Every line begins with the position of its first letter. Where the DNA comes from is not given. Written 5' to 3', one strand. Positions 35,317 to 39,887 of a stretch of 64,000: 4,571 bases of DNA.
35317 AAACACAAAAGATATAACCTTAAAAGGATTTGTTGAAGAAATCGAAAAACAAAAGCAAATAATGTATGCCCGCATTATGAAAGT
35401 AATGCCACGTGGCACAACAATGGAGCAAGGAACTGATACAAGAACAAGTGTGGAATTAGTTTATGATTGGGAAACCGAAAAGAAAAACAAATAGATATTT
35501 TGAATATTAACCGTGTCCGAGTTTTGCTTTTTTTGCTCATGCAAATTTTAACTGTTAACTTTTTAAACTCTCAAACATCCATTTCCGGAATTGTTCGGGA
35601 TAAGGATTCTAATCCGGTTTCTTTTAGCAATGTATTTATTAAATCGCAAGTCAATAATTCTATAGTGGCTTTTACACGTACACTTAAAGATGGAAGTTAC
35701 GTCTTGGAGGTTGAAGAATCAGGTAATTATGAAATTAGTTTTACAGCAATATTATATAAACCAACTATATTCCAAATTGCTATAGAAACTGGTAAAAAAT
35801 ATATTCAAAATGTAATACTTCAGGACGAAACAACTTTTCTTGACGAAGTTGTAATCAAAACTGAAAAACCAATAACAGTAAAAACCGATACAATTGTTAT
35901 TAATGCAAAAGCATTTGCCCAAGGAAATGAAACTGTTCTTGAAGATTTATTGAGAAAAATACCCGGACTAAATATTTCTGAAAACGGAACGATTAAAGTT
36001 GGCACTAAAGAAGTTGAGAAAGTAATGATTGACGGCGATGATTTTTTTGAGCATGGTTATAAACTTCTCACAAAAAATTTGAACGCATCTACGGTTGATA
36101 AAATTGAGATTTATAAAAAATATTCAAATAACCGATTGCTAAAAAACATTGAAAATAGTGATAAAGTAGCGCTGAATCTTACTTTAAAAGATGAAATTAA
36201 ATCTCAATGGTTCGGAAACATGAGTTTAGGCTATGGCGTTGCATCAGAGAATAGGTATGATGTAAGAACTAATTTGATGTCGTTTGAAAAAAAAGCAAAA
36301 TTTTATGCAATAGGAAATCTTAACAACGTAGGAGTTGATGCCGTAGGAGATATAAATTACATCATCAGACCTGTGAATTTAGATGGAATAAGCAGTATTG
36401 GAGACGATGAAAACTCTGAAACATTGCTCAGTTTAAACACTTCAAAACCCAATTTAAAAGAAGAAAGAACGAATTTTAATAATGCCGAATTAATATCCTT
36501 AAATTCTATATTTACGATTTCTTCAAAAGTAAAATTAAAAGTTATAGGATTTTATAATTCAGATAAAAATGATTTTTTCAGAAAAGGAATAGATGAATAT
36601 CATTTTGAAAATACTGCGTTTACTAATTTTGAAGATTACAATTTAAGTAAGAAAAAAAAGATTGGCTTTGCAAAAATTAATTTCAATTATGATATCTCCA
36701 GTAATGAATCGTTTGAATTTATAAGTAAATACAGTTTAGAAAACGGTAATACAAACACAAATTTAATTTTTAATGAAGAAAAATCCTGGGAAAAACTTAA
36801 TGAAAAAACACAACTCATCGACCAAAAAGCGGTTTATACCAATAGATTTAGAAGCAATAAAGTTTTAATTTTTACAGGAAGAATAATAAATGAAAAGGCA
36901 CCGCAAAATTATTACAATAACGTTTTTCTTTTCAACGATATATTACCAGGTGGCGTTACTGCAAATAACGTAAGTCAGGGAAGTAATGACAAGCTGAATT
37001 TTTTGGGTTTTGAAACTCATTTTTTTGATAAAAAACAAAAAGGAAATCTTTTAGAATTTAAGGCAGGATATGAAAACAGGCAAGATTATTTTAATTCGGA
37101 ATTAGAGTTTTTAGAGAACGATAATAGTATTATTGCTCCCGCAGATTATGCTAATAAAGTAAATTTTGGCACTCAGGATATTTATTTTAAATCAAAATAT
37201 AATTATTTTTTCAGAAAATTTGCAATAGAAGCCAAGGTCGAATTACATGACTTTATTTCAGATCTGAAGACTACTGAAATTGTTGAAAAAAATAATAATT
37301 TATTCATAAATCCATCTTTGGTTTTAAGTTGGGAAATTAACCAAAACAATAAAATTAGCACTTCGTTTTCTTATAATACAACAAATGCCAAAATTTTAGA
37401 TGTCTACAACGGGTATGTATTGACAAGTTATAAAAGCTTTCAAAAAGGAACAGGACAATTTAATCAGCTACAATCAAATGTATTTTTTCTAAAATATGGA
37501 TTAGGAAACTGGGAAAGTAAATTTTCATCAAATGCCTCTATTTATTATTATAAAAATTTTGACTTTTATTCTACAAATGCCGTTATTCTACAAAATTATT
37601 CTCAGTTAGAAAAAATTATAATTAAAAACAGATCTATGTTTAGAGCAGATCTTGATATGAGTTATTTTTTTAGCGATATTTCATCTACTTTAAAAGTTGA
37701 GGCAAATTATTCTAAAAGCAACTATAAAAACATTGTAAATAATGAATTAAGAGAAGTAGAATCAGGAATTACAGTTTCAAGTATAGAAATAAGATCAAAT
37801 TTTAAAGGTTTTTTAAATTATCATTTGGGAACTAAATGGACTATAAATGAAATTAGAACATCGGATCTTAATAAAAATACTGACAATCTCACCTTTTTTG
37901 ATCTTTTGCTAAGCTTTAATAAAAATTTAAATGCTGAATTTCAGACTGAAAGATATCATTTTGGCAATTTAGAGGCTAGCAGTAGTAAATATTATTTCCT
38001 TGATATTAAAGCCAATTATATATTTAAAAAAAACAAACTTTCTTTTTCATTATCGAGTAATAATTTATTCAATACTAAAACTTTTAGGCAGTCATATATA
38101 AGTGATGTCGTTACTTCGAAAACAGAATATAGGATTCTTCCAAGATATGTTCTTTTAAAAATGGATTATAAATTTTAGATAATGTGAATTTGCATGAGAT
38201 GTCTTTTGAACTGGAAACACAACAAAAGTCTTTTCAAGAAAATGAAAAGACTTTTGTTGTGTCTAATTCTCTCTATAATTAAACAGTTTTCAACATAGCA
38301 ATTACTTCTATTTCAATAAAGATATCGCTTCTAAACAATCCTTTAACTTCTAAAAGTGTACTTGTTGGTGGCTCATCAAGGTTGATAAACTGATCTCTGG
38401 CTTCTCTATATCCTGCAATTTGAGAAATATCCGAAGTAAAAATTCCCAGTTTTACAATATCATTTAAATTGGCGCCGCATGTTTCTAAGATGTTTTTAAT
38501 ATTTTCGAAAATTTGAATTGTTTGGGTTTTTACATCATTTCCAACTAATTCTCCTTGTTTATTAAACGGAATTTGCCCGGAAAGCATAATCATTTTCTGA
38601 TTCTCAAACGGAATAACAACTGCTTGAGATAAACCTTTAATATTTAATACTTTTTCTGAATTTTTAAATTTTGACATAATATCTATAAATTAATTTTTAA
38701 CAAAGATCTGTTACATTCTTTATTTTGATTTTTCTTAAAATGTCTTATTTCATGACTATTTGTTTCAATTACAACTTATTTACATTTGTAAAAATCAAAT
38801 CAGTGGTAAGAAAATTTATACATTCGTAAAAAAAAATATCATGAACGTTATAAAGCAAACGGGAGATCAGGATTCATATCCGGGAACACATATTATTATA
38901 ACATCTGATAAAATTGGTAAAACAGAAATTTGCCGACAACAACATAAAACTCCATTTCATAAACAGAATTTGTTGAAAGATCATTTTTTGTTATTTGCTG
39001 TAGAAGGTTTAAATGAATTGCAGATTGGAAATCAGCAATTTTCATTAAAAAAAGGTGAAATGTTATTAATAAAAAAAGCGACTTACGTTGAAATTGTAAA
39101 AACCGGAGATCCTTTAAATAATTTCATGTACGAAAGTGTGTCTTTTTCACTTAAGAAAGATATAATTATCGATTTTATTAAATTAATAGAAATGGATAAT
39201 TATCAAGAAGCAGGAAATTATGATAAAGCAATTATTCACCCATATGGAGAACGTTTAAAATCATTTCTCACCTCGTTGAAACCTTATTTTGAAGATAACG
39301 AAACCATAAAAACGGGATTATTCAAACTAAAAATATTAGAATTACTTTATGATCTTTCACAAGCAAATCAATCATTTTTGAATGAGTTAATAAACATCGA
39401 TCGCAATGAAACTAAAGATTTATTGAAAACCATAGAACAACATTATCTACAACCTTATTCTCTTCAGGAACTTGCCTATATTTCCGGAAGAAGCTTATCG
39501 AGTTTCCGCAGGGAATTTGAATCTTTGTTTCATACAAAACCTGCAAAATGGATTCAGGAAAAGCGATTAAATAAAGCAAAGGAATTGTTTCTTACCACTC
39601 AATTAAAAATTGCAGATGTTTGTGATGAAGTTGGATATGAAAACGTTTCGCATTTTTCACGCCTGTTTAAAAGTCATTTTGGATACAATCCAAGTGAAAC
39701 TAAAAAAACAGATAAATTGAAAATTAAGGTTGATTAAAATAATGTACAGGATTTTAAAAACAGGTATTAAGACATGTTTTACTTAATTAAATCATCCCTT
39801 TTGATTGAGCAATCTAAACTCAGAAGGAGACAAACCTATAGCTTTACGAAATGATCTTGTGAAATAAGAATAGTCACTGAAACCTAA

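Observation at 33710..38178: Candidate undescribed secretion/effector system: XRE regulator + small 2-Cys secreted protein + GLPGLI protein + dedicated OM barrel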

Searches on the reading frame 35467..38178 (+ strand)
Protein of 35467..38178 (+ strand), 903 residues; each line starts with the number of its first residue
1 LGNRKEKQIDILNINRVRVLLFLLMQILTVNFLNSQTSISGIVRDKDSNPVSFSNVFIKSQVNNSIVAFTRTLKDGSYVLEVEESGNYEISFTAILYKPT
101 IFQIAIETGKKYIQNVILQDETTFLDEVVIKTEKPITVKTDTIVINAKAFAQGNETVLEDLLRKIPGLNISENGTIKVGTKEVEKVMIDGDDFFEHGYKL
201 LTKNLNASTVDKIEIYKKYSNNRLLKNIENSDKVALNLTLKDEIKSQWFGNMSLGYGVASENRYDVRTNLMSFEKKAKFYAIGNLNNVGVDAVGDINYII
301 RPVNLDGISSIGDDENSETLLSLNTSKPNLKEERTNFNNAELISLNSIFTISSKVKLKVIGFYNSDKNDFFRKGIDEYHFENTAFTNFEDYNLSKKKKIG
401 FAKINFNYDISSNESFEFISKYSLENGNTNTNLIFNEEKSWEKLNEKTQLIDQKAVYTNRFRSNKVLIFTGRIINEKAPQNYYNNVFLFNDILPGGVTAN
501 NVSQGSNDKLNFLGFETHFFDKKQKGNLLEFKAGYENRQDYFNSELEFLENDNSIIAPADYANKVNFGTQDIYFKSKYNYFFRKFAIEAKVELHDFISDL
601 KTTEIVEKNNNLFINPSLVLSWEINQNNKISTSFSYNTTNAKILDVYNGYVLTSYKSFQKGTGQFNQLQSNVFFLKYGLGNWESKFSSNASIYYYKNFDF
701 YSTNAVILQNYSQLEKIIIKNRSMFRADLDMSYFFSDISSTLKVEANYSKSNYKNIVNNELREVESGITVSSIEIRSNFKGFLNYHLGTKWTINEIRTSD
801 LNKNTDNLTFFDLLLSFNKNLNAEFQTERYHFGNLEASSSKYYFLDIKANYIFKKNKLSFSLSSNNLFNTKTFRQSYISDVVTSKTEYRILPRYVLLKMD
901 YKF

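Call 4: search_protein_families(library=pfam, proteins=[window:35467-38178:+], max_evalue=0.01)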
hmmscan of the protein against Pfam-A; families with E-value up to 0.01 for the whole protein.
window:35467-38178:+ (903 aa): 2 families
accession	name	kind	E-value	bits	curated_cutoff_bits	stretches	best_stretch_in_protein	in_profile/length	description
PF13620.12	CarboxypepD_reg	-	2.1e-09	38.1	32.3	1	38-118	1-81/82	Carboxypeptidase regulatory-like domain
PF13715.12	CarbopepD_reg_2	-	2e-08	34.6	32.2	1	39-130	1-88/88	CarboxypepD_reg-like domain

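Call 5: search_protein_families(library=ncbifam, proteins=[window:35467-38178:+], max_evalue=0.01)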
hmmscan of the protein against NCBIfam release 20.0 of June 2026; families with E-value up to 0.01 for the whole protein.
window:35467-38178:+ (903 aa): 0 families

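Call 39: search_protein_families(library=pfam, proteins=[window:35467-38178:+], max_evalue=10)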
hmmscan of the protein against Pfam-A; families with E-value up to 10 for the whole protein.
window:35467-38178:+ (903 aa): 4 families
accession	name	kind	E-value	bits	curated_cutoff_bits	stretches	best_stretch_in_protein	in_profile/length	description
PF13620.12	CarboxypepD_reg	-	2.1e-09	38.1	32.3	1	38-118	1-81/82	Carboxypeptidase regulatory-like domain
PF13715.12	CarbopepD_reg_2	-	2e-08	34.6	32.2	1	39-130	1-88/88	CarboxypepD_reg-like domain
PF08863.15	YolD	-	0.11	13.1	27.5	0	687-729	43-85/94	YolD-like protein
PF07715.20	Plug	-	0.12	13.3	23.9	1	140-217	7-92/107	TonB-dependent Receptor Plug Domain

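Call 40: search_solved_structures(query=window:35467-38178:+, max_evalue=1)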
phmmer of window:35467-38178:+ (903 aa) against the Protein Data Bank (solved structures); distinct sequences matched with E-value up to 1: 0.

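Call 90: search_protein_families(library=padloc, proteins=[window:35500-38178:+], max_evalue=0.01)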
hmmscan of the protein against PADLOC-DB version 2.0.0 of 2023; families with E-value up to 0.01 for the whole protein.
window:35500-38178:+ (892 aa): 0 families

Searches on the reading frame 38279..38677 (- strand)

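Call 4: search_protein_families(library=pfam, proteins=[window:38279-38677:-], max_evalue=0.01)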
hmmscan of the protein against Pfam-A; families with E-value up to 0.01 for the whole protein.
window:38279-38677:- (132 aa): 1 family
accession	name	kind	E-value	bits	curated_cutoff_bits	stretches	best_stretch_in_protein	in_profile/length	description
PF01042.26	Ribonuc_L-PSP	-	3.8e-26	91.9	27.3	1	15-128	10-120/121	Endoribonuclease L-PSP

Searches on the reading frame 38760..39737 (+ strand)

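Call 4: search_protein_families(library=pfam, proteins=[window:38760-39737:+], max_evalue=0.01)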
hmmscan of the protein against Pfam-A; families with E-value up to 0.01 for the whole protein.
window:38760-39737:+ (325 aa): 4 families
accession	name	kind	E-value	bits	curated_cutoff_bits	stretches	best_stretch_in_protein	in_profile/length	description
PF12833.13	HTH_18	-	1.4e-20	73.8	33.6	1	239-316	2-79/80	Helix-turn-helix domain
PF00165.29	HTH_AraC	-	3.9e-14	52.8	26.6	1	279-313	6-39/42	Bacterial regulatory helix-turn-helix proteins, AraC family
PF22200.2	ExsA_N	-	3.8e-12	47.2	27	1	75-204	1-129/136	ExsA N-terminal regulatory domain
PF21621.3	MPI_cupin_dom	-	0.0013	19.1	27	1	74-105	29-60/79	Mannose-6-phosphate isomerase, cupin domain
